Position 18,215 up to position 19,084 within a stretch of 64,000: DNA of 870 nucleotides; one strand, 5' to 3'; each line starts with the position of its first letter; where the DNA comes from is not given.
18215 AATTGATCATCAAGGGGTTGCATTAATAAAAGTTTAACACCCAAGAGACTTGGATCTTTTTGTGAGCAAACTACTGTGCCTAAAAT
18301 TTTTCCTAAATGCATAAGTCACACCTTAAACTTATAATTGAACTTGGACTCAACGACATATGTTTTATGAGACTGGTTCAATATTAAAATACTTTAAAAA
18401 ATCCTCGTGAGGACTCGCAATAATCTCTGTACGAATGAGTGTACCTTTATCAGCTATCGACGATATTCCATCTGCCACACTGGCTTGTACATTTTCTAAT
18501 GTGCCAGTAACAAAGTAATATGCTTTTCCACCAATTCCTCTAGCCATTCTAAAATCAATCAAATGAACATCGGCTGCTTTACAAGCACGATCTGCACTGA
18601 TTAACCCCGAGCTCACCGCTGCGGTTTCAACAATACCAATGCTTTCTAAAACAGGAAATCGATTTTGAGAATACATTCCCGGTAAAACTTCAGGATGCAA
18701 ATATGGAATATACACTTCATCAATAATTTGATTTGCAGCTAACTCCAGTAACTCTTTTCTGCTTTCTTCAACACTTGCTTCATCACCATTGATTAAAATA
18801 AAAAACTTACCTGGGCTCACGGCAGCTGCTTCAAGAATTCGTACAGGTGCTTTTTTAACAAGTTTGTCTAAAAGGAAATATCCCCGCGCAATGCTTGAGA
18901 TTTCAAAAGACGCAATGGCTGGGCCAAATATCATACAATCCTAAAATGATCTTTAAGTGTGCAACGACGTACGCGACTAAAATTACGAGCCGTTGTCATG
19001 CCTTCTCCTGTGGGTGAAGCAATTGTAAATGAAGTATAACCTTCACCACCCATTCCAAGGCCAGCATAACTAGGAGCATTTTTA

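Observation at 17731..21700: Compact microcompartment operon whose only enzyme is an aldehyde dehydrogenase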

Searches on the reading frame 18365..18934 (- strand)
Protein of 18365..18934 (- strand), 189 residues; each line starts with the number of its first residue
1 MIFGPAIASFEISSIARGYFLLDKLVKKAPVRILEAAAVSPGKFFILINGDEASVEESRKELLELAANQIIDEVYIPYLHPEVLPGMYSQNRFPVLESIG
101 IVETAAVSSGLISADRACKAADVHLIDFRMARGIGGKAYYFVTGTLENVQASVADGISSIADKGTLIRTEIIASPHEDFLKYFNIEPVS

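Call 3: search_protein_families(library=pfam, proteins=[window:18365-18934:-], max_evalue=0.01)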
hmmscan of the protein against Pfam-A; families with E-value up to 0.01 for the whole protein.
window:18365-18934:- (189 aa): 1 family
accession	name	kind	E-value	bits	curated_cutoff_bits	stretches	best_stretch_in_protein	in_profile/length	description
PF00936.24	BMC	-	5.2e-30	103.7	24.5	2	98-175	1-75/75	BMC domain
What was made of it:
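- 18365..18934 (-): BMC-Ts, a single-layer tandem-BMC trimer. It is PduT-like but has Ser in place of the [4Fe-4S] pore cysteine. Two PF00936 domains (call 3).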

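Call 29: search_solved_structures(query=window:18365-18934:-, max_evalue=0.00001, show_alignments=2)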
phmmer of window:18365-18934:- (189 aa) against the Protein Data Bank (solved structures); distinct sequences matched with E-value up to 0.00001: 35.
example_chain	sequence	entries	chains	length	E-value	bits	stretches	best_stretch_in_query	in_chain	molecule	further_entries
3nwg_A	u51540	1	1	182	1.2e-35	126.3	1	7-179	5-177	Microcompartments protein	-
3pac_A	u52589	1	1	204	1e-31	113.5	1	5-180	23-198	Shell protein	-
3n79_A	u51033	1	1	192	5.1e-31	111.2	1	5-179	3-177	PduT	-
8t6n_A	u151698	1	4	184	6.6e-31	110.8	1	5-179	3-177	T33-27.1 : B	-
4nwn_A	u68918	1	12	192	3.8e-30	108.4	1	5-179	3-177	Uncharacterized protein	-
3vcd_A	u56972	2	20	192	2.7e-29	105.6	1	5-179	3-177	Propanediol utilization polyhedral body protein PduT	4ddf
6fdb_A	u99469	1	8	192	3.8e-29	105.1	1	5-179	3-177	Propanediol utilization protein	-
8ukm_A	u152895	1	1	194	2.1e-23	86.4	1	5-179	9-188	T33-ml30-redesigned-tandem-BMC-T-fold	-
5dih_A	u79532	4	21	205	4.6e-23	85.3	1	5-153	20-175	Microcompartments protein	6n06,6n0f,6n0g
5dii_A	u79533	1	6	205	2.2e-22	83.1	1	5-153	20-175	Microcompartments protein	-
8ui2_A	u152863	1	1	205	3.2e-22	82.6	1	5-178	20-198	T33-ml28-redesigned-tandem-BMC-T-fold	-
8un1_B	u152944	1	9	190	1.8e-20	76.8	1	5-178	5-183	T33-ml23-redesigned-tandem-BMC-T-fold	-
8uf0_B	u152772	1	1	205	2.4e-20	76.5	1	5-178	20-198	T33-ml23-redesigned-tandem-BMC-T-fold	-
6qn1_AB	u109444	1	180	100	1.7e-07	34.6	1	97-181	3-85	BMC domain-containing protein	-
4qiv_A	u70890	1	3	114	1.9e-07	34.4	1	97-181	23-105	Bacterial microcompartments family protein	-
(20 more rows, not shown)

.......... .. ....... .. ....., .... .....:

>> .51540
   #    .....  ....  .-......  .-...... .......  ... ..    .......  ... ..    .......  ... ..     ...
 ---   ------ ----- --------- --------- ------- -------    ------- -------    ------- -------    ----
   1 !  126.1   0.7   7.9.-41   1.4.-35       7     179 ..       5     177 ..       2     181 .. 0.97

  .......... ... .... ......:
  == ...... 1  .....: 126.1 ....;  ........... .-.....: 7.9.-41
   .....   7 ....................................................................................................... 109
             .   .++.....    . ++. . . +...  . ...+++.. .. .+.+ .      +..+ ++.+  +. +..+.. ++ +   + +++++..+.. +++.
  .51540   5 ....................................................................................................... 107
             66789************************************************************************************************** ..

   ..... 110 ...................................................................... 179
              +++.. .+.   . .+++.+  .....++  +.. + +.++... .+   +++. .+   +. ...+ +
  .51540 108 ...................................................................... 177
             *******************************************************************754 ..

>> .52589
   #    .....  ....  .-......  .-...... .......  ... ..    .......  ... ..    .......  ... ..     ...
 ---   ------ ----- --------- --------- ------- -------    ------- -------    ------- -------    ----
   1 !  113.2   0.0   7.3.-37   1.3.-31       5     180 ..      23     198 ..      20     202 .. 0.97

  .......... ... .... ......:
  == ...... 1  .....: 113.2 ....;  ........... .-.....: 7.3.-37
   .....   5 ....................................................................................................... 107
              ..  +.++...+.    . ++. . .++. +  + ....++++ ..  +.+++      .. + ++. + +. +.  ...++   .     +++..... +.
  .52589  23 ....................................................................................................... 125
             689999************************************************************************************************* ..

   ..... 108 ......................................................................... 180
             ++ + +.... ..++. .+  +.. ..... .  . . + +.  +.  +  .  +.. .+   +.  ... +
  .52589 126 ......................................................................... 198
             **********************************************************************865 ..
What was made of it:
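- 18365..18934 (-): The query reads vSpgk where 3nwg has vCpgk and 3pac has iCpgk (call 29).
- Closest known: HO bacterial microcompartment of Haliangium ochraceum. Different: The BMC-Ts is closer to PduT-like proteins than to HO-T1 (call 29).
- The BMC-Ts has Ser at the PduT cysteine position (call 29).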
